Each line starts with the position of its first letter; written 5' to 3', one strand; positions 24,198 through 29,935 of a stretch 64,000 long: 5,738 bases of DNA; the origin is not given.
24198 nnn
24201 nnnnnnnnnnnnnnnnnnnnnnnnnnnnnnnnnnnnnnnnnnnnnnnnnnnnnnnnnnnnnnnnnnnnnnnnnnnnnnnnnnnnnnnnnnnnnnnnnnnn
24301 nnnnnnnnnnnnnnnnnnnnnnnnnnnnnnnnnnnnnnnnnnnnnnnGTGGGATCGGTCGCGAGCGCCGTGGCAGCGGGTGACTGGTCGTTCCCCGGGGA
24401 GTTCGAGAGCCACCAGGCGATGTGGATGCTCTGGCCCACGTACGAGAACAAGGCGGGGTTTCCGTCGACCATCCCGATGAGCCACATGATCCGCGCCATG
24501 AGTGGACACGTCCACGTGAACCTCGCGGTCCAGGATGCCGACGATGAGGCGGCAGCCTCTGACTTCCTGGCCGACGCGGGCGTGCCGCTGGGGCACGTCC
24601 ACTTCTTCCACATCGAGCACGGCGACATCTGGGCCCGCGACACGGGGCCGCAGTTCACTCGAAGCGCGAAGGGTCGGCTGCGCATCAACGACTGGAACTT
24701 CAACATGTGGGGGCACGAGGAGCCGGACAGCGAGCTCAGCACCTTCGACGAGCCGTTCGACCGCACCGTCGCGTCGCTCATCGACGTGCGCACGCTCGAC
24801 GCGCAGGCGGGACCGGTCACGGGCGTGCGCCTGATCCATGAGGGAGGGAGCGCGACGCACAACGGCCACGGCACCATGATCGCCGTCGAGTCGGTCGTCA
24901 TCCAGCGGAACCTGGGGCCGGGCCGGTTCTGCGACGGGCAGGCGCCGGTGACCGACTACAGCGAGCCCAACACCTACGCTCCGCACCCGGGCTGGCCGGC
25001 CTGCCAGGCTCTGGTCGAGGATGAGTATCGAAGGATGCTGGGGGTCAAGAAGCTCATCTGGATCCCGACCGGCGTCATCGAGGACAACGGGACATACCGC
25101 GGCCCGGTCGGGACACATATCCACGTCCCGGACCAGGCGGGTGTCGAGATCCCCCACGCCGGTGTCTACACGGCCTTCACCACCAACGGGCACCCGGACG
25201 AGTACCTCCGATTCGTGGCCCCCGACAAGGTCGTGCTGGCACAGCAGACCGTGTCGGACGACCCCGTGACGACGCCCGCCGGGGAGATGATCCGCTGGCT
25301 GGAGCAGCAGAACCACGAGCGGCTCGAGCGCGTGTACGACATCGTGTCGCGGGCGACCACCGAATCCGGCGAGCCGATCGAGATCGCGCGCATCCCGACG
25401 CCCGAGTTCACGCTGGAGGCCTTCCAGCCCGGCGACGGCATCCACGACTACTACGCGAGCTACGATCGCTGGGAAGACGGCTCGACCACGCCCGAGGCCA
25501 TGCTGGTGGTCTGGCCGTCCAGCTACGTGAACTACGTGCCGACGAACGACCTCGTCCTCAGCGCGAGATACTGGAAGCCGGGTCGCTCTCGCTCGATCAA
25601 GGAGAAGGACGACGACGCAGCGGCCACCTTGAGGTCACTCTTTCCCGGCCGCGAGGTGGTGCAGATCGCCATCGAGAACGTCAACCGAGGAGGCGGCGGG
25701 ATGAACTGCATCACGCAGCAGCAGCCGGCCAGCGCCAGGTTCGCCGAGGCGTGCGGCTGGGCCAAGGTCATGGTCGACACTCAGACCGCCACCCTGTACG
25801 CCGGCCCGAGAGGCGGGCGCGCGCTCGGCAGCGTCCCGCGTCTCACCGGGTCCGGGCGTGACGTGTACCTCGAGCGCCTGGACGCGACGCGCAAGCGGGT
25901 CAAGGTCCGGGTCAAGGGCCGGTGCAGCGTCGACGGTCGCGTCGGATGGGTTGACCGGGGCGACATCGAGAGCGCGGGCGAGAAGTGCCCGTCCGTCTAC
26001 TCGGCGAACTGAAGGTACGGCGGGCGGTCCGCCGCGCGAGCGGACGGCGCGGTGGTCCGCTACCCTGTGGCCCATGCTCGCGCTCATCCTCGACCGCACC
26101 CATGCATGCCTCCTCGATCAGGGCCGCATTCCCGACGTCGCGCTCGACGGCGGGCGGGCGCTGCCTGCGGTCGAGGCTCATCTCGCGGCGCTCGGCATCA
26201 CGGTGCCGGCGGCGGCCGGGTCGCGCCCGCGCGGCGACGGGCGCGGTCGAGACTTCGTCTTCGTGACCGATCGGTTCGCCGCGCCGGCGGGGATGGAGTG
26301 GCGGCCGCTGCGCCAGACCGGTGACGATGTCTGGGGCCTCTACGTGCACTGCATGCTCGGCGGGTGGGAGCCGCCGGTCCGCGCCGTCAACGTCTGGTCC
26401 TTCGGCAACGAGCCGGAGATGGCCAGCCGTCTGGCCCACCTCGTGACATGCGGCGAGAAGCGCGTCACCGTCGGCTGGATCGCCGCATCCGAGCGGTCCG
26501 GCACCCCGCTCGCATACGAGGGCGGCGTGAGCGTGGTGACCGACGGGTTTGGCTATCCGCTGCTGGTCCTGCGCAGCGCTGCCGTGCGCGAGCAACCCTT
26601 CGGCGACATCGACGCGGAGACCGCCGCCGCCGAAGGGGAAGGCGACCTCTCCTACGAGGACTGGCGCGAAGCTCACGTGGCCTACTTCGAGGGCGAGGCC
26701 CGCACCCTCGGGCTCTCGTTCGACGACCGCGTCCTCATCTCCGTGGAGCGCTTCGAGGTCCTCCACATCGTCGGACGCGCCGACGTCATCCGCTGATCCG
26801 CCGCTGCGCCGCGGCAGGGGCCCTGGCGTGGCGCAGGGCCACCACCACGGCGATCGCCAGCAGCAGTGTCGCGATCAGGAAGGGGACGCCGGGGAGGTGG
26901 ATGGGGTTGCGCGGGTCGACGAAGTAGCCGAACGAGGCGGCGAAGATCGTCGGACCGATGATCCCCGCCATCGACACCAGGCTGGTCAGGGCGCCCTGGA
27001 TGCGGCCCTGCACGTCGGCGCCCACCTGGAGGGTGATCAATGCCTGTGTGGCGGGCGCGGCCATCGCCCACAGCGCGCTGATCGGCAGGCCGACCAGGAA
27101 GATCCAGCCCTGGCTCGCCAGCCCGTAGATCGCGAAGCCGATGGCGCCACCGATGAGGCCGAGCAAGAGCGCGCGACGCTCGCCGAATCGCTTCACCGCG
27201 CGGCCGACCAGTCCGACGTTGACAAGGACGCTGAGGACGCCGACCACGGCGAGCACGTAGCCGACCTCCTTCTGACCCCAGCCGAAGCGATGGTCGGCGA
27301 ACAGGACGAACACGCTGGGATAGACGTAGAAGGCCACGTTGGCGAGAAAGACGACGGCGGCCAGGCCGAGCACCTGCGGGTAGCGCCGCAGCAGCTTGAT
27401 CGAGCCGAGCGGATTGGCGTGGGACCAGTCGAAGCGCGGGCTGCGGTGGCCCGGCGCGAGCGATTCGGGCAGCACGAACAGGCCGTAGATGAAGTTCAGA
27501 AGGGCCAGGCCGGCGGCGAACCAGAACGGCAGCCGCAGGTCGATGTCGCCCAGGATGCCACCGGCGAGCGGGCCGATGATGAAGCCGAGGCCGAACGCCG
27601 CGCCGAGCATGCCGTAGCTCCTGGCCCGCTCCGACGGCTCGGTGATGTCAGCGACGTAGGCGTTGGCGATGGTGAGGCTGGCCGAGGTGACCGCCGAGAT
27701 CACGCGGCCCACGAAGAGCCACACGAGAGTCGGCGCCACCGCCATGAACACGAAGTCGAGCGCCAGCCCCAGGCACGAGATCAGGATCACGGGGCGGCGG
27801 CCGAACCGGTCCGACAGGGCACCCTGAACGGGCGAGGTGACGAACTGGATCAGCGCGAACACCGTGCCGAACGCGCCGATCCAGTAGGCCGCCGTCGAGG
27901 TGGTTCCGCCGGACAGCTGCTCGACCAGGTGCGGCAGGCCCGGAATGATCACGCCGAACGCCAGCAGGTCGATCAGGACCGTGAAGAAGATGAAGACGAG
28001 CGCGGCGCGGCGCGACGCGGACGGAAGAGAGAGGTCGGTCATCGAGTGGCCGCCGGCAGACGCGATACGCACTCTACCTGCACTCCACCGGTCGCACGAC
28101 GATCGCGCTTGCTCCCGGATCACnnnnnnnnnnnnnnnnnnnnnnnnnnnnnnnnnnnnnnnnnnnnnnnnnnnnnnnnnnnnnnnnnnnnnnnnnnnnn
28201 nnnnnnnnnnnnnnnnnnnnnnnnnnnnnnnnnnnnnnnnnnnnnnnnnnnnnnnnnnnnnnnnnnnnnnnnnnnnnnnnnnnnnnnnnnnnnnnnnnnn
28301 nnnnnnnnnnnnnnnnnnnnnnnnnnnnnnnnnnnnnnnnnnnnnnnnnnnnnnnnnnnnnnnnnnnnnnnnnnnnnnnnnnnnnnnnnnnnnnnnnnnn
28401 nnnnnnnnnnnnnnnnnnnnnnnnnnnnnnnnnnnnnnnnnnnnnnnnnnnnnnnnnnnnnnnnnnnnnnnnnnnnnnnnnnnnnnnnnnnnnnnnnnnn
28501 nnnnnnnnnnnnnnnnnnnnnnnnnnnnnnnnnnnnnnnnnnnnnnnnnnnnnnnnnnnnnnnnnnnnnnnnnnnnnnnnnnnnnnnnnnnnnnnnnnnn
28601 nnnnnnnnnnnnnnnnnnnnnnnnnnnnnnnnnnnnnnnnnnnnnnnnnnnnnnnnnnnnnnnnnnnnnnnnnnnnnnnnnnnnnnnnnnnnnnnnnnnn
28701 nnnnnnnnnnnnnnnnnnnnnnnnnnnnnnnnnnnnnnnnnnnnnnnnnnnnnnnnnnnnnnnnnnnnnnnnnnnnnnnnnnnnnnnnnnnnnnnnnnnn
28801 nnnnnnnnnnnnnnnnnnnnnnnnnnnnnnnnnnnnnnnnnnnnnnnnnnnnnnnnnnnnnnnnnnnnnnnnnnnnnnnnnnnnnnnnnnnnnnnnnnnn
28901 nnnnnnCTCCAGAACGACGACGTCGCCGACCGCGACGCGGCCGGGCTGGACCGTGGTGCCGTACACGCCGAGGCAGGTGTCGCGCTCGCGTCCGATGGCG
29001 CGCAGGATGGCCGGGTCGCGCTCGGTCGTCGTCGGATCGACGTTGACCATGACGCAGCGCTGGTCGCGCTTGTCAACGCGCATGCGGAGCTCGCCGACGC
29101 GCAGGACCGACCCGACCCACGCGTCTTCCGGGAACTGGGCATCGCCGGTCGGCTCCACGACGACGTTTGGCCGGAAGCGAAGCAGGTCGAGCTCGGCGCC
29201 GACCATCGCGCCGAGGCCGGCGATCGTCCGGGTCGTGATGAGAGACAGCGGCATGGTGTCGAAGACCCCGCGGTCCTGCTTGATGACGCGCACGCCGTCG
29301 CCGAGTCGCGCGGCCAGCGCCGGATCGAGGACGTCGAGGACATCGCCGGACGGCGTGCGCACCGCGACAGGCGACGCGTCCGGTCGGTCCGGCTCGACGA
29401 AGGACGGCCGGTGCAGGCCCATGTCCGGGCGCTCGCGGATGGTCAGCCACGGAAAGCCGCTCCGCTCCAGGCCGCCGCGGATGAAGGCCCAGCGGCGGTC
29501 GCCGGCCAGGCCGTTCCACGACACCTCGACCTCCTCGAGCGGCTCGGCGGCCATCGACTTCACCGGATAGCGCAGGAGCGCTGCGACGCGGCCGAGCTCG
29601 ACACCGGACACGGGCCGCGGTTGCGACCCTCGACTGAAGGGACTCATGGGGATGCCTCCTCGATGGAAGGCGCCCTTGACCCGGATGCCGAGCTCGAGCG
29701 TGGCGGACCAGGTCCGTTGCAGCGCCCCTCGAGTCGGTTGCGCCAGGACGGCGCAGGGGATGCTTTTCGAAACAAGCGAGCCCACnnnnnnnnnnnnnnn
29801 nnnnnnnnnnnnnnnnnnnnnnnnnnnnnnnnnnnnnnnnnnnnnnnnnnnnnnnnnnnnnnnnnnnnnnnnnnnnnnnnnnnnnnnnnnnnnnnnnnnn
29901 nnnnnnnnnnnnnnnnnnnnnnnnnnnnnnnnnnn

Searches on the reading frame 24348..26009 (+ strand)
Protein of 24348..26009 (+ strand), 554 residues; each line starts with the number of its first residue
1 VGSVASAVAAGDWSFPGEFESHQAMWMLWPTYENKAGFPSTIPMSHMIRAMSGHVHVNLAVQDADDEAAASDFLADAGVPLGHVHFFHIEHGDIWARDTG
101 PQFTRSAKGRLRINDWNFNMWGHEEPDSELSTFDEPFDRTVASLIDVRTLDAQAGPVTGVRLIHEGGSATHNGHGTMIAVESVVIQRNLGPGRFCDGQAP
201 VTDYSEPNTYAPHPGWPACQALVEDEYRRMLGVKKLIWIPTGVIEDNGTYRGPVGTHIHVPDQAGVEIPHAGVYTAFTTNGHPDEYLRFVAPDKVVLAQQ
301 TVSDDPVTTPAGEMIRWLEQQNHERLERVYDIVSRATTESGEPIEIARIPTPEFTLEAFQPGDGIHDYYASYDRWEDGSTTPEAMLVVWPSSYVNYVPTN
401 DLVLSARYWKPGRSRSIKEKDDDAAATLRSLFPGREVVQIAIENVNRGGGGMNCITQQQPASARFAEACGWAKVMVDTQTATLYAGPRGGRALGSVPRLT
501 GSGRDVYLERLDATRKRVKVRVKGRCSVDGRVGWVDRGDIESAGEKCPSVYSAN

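Call 71: search_protein_families(library=pfam, proteins=[window:24348-26009:+], max_evalue=0.001)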
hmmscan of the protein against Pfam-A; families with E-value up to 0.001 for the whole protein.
window:24348-26009:+ (554 aa): 1 family
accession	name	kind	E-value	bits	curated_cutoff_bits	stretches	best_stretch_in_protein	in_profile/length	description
PF04371.20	PAD_porph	-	4.8e-58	197.3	25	2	15-190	2-156/321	Porphyromonas-type peptidyl-arginine deiminase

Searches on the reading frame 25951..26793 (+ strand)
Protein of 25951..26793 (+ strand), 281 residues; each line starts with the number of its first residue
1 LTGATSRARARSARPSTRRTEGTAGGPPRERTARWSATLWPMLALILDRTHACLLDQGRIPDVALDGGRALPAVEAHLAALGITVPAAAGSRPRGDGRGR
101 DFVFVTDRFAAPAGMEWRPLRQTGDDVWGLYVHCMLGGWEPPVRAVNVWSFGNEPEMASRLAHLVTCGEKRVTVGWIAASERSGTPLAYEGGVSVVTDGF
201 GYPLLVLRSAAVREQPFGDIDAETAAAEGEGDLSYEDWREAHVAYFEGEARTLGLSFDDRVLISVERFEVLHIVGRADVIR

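Call 71: search_protein_families(library=pfam, proteins=[window:25951-26793:+], max_evalue=0.001)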
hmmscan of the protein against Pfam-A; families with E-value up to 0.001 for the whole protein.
window:25951-26793:+ (281 aa): 1 family
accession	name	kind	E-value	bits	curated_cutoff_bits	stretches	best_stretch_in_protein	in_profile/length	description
PF04266.20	ASCH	-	1.5e-13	51.8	21.2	1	149-271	1-102/103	ASCH domain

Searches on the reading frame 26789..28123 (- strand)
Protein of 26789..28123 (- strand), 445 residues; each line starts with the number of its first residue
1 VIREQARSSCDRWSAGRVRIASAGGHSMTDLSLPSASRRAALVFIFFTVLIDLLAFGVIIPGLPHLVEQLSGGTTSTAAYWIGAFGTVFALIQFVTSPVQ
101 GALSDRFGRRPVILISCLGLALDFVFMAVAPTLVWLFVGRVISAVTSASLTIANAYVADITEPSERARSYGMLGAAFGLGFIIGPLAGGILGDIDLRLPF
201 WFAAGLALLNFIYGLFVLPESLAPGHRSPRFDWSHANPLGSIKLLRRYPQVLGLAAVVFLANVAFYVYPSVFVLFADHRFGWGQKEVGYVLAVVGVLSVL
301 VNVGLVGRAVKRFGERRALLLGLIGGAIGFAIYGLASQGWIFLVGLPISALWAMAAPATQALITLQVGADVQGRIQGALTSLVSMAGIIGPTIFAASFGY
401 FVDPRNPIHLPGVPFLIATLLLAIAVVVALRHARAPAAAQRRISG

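Call 71: search_protein_families(library=pfam, proteins=[window:26789-28123:-], max_evalue=0.001)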
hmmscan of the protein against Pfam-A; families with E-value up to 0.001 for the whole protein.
window:26789-28123:- (445 aa): 5 families
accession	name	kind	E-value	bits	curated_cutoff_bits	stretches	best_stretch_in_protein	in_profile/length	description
PF07690.21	MFS_1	-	6.2e-56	190.2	33.4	2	45-391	1-347/347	Major Facilitator Superfamily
PF12832.13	MFS_1_like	-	7e-14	52.1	25.2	2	79-384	33-343/373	MFS_1 like family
PF13347.12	MFS_2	-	1.1e-11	44.4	27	1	78-399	31-378/427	MFS/sugar transport protein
PF00083.30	Sugar_tr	-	1.7e-11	44.1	22.3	1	76-221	42-194/452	Sugar (and other) transporter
PF06779.20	MFS_4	-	0.00017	21.5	26.3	1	44-193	194-340/364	Uncharacterised MFS-type transporter YbfB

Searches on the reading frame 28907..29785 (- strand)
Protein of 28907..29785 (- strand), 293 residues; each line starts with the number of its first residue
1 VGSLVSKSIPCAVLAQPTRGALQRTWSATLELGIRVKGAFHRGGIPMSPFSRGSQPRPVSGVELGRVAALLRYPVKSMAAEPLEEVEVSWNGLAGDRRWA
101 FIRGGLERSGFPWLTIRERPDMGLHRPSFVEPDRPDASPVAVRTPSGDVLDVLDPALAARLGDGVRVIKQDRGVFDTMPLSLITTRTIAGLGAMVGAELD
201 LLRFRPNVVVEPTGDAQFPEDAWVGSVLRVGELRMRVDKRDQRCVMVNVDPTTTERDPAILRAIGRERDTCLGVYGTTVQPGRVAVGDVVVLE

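Call 71: search_protein_families(library=pfam, proteins=[window:28907-29785:-], max_evalue=0.001)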
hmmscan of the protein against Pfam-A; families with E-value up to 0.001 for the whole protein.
window:28907-29785:- (293 aa): 2 families
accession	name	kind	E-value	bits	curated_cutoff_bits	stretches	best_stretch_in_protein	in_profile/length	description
PF03473.23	MOSC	-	3.1e-16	59.9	22.7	1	176-290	8-119/120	MOSC domain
PF03476.21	MOSC_N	-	2.4e-08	34.3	25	1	65-136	2-64/119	MOSC N-terminal beta barrel domain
